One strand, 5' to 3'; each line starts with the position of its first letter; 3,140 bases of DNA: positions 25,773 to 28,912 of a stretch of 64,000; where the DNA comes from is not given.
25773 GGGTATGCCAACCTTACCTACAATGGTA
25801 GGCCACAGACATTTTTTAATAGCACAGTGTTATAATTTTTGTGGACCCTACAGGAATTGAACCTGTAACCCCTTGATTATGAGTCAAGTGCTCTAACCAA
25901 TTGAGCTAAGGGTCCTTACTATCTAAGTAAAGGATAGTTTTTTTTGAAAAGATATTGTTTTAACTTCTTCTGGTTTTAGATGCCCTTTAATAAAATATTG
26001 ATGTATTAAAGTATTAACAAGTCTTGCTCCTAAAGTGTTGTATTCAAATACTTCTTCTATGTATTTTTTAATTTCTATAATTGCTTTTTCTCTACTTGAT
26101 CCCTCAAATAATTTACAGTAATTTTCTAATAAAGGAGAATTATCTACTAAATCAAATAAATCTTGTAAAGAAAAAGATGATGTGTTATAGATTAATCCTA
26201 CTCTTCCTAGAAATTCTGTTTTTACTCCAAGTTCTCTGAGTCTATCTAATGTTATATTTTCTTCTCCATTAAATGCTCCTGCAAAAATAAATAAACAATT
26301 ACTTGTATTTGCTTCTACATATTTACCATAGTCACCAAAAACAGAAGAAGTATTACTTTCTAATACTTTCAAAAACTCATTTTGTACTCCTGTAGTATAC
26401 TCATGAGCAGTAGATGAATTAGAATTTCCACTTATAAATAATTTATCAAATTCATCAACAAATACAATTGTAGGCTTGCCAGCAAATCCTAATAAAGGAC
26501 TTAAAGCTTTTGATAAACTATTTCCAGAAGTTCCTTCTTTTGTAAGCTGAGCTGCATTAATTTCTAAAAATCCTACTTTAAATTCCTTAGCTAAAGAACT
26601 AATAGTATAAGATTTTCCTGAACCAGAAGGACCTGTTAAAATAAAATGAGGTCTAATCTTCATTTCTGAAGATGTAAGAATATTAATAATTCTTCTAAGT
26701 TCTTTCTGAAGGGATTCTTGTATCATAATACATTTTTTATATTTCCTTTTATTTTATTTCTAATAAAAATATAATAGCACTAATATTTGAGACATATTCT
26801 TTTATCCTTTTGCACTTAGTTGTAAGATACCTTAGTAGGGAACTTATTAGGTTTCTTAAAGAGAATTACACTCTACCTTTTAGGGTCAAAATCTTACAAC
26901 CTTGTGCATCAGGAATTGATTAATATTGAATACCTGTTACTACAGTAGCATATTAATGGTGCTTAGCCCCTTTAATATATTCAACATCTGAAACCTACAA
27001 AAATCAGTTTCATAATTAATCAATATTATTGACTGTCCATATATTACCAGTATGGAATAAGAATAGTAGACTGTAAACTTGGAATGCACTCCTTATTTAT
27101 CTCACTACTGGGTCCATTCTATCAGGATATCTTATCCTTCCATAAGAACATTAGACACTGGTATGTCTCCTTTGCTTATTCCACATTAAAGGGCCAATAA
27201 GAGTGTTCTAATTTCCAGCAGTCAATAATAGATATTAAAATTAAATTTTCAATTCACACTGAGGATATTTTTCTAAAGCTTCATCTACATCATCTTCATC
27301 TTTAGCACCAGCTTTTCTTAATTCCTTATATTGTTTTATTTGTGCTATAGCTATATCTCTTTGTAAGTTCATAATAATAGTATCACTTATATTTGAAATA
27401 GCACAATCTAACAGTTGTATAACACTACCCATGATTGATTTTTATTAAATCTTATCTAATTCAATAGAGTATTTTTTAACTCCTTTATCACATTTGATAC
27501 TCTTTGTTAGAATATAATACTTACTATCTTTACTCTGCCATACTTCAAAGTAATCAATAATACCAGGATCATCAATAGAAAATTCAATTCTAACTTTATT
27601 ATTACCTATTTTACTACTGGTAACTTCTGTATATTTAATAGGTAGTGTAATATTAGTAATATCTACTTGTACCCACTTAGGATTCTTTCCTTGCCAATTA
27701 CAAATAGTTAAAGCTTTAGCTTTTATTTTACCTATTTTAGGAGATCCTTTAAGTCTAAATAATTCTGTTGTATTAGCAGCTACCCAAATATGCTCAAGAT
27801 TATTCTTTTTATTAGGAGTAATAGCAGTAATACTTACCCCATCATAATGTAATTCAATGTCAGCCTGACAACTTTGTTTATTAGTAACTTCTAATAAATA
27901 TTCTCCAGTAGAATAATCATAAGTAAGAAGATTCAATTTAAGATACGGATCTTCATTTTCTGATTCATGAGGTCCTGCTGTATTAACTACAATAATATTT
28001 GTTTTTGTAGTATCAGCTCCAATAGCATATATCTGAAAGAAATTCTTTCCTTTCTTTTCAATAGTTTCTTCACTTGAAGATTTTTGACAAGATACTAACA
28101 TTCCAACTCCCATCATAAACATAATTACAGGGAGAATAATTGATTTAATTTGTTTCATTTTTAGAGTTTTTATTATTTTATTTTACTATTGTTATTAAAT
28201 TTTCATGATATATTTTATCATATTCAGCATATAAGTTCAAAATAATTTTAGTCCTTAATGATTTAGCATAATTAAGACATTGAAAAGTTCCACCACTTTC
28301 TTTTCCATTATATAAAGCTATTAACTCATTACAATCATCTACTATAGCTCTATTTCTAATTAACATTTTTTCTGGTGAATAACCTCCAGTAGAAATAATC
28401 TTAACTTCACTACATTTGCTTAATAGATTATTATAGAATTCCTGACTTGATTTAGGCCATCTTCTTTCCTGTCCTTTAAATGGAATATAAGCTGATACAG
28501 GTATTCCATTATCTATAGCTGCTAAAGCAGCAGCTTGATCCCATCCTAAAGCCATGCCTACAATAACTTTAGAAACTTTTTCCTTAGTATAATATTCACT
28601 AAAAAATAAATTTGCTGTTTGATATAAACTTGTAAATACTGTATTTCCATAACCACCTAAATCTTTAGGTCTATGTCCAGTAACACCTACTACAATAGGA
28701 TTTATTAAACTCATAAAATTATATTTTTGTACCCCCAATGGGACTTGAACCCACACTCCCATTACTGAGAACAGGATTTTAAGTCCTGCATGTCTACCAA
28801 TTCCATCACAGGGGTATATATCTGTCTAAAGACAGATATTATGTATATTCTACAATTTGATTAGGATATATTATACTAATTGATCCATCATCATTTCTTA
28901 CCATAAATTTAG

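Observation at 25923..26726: Truncated ClpX/HslU-like AAA+ ATPase encoded about 4 kb from the phage tmRNA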

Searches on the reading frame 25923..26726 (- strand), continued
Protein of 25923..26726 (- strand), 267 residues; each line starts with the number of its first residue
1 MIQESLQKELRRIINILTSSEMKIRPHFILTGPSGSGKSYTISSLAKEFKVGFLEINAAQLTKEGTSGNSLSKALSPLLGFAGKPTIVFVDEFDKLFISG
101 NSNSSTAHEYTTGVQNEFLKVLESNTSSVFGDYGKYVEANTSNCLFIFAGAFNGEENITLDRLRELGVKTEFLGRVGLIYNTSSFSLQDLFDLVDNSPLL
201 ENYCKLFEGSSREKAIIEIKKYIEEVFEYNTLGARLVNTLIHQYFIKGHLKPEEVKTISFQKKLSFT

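Call 31: find_related_loci(query=A2, collection=viral_contigs, flank=10000)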
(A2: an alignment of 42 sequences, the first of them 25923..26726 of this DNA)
Query A2 (267 aa) in viral_contigs; peptide patterns used: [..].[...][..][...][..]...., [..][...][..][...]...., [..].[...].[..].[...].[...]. (x = any residue, [..] = any of these).
565 stretches matched a pattern; 223 encode a relative of the query (tblastn E <= 1e-3); the best 80 are kept; 80 distinct loci.
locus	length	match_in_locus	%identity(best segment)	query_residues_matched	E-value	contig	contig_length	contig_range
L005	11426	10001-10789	70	3-264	5e-121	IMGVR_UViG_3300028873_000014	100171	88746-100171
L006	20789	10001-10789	70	3-264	5e-121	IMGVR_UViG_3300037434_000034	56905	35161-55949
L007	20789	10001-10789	70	3-264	7e-118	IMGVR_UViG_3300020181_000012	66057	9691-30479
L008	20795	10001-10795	69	3-266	1e-117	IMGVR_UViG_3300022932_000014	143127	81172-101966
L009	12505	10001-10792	66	3-266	4e-117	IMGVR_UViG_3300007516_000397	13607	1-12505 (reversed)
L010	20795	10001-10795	66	3-266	6e-117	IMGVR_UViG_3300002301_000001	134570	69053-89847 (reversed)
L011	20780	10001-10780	69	3-261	3e-115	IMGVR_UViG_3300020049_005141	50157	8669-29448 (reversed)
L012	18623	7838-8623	66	3-264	2e-115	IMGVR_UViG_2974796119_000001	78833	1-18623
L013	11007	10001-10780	69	3-261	3e-115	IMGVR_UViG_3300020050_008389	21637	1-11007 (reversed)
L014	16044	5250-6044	64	3-266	2e-113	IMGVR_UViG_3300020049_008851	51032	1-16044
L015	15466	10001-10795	65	3-266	4e-112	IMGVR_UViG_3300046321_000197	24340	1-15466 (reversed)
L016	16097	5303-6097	64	3-266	9e-110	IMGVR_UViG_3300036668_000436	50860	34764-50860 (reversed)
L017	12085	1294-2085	62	3-266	1e-109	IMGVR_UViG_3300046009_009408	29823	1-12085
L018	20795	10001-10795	64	3-266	2e-108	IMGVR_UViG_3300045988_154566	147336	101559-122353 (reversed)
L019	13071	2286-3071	65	3-264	1e-107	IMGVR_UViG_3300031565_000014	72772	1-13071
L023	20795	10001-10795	63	3-266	1e-106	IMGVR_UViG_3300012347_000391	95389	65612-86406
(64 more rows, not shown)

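Call 33: predict_structure(alignment_id=A2)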
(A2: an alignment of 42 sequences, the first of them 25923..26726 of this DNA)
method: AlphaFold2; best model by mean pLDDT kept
length: 267 residues; sequences in the alignment: 42
mean_pLDDT: 91.5   pTM: 0.87
mean pLDDT of the five models: 91.5, 90.8, 89.9, 89.4, 89.2
residues with pLDDT >= 90: 212; 70-90: 37; 50-70: 18; < 50: 0
segments of 3 or more residues with pLDDT < 50: none
pLDDT, mean of each block of 10 residues (from residue 1): 85 97 96 94 97 97 89 97 96 84 60 92 97 94 98 92 93 96 94 96 96 97 92 93 94 83 64
secondary structure, 60 per line:
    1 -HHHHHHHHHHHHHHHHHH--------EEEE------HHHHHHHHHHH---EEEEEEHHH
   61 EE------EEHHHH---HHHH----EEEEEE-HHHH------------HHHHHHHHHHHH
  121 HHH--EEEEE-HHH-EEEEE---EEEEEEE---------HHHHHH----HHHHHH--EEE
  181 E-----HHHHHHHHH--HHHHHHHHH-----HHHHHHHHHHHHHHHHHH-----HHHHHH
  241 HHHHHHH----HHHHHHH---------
elements in order: H2-19 E28-31 H38-48 E52-57 H71-74 H78-81 E86-91 H93-96 H109-123 E126-130 E136-140 E144-150 H160-165 H170-175 E178-181 H187-195 H198-206 H212-229 H235-247 H252-258

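Call 40: search_protein_families(library=padloc, proteins=[window:25923-26726:-], max_evalue=0.01)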
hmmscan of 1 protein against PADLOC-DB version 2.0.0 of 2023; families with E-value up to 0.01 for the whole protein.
window:25923-26726:- (267 aa): 3 families
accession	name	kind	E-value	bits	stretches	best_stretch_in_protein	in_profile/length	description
PDLC04232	IetA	-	1.1e-05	23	1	9-96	101-186/330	-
PDLC04140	mad8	-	1.5e-05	22.7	1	22-49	24-51/314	mads_8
PDLC02196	IetA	-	5e-05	20.9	1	15-96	112-192/374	-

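Call 43: fold_search(model_id=the predicted structure, library=viral)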
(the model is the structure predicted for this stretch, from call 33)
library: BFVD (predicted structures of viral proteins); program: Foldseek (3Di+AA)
matches with E <= 10: 1626; with E <= 0.001: 407
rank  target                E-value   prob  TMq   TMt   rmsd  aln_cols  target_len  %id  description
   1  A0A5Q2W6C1            4.9e-27  1.00  0.88  0.83   2.1       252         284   41  (no name in the UniProt tables at hand)
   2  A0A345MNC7            9.2e-13  1.00  0.68  0.47   6.5       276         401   21  (no name in the UniProt tables at hand)
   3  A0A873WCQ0            1.9e-10  1.00  0.59  0.38  15.6       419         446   16  ATP-dependent protease [Klebsiella phage Miami]
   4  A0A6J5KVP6            3.8e-10  1.00  0.57  0.22   6.8       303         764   17  ATP-dependent Clp protease ATP-binding subunit [uncultured Caudovirales phage]
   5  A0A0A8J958            5.8e-10  1.00  0.60  0.27   5.5       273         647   18  ATP-dependent Clp protease ATP-binding subunit ClpA [Klebsiella phage K64-1]
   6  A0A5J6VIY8            1.0e-09  1.00  0.56  0.34   6.0       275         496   18  ATPase family protein [Megaviridae environmental sample]
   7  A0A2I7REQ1            1.5e-09  1.00  0.58  0.23   6.1       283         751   19  (no name in the UniProt tables at hand)
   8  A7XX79                3.2e-09  1.00  0.54  0.54   6.2       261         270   14  Chaperone/ATP-dependent lon protease [Thermus virus P23-45]
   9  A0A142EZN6            6.6e-09  1.00  0.53  0.36   6.0       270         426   14  (no name in the UniProt tables at hand)
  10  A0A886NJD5            9.5e-09  1.00  0.54  0.30   6.4       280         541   19  (no name in the UniProt tables at hand)
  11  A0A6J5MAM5            1.4e-08  1.00  0.54  0.41   6.3       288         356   17  AAA domain containing protein [uncultured Caudovirales phage]
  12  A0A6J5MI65            1.6e-08  1.00  0.50  0.37   7.0       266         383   15  COG0714 MoxR-like ATPases [uncultured Caudovirales phage]
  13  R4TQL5                1.6e-08  1.00  0.48  0.23  10.9       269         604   16  (no name in the UniProt tables at hand)
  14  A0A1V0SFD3            1.8e-08  1.00  0.47  0.32   7.5       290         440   18  AAA family ATPase [Hokovirus HKV1]
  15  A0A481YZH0            2.1e-08  1.00  0.51  0.53   5.8       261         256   15  AAA family ATPase [Mimivirus LCMiAC01]
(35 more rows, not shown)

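Call 55: find_related_loci(query=A2, collection=genome_contigs, flank=8000)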
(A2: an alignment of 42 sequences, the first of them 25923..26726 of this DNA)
Query A2 (267 aa) in genome_contigs; peptide patterns used: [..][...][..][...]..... (x = any residue, [..] = any of these).
600 stretches matched a pattern (row limit reached: there are more); 361 encode a relative of the query (tblastn E <= 1e-3); the best 80 are kept; 80 distinct loci.
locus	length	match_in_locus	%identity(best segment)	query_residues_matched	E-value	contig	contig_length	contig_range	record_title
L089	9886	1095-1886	69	3-266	2e-120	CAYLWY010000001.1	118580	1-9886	MAG TPA_asm: uncultured Candidatus Peribacteria bacterium isolate SRP329715_co2_338 genome assembly, contig: NODE_310_le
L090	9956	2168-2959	64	3-265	2e-105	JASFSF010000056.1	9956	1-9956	MAG: Ignavibacteria bacterium isolate D1103M12metaG_Bin_482 D1103M12metaG_FD_scaffold_533_c1, whole genome shotgun seque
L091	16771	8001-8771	62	10-267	7e-104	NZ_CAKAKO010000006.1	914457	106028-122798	Xenophilus sp. Marseille-Q4582, whole genome shotgun sequence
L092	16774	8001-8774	64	9-266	3e-104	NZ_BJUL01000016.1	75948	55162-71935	Vreelandella venusta strain NBRC 102221 sequence16, whole genome shotgun sequence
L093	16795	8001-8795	62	3-266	2e-103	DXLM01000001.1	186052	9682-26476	MAG TPA_asm: Bacteroides sp. isolate HRGM_Genome_0403 HRGM_Genome_0403_1, whole genome shotgun sequence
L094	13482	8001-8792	58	3-266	1e-102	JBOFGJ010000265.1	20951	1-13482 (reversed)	MAG: Flavobacterium sp. isolate WFFMC_MAG_075 k139_43909_flag=1_multi=11.0000_len=20951, whole genome shotgun sequence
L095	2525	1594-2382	60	3-264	2e-106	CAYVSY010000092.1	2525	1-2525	MAG TPA_asm: uncultured Muribaculaceae bacterium isolate SRP192927_co2_526 genome assembly, contig: NODE_112086_length_2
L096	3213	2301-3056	60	10-262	6e-103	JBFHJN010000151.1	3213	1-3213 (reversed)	MAG: Coriobacteriia bacterium isolate Mix_sand07.2021.05.G.64 k141_2630865_length_3213_cov_32.9863, whole genome shotgun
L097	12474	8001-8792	60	3-266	3e-103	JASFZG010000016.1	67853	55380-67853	MAG: Flavobacteriaceae bacterium isolate MAY_MAG_00019 ALL_000000000166, whole genome shotgun sequence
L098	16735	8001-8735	51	1-247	2e-77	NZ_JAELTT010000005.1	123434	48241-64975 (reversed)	Dyella sp. ASV21 NODE_5_length_123434_cov_12.186040, whole genome shotgun sequence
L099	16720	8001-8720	43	3-246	1e-61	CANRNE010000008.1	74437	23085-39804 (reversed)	MAG: uncultured Clostridia bacterium isolate Lapin-021__bin91 genome assembly, contig: Lapin-021__NODE_419_length_74437_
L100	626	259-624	50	10-134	2e-36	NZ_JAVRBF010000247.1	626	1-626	Streptomyces sp. P17 NODE_1259_length_626_cov_1.176685, whole genome shotgun sequence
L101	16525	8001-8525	32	26-192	1e-21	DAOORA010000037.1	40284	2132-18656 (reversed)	MAG TPA_asm: Bacteroidales bacterium isolate AMR_MDS_2557 NODE_1116_length_40284_cov_25.038828, whole genome shotgun seq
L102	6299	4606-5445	27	15-254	2e-21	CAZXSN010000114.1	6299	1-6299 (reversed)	MAG TPA_asm: uncultured Lachnospiraceae bacterium isolate SRP314395_co1_133 genome assembly, contig: NODE_11320_length_6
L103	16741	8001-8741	28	7-213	2e-21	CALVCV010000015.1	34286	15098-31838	MAG: uncultured Bacilli bacterium isolate BRZ_BF__bin145 genome assembly, contig: BRZ_BF__NODE_1637_length_34286_cov_9.9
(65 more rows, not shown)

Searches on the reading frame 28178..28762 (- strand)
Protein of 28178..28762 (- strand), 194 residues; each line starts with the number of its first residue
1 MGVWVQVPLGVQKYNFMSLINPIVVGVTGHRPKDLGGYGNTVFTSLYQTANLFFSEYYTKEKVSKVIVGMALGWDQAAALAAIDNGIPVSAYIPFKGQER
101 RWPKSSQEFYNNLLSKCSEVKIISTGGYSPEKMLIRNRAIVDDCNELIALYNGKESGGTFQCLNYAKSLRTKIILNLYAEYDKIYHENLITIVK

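Call 23: search_protein_families(library=phrogs, proteins=[window:28178-28762:-], max_evalue=0.00001)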
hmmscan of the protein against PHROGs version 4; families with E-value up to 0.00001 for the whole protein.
window:28178-28762:- (194 aa): 1 family
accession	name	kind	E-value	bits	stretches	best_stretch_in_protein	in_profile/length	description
phrog_289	-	other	5e-12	46.4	1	15-178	15-140/500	GTP-binding domain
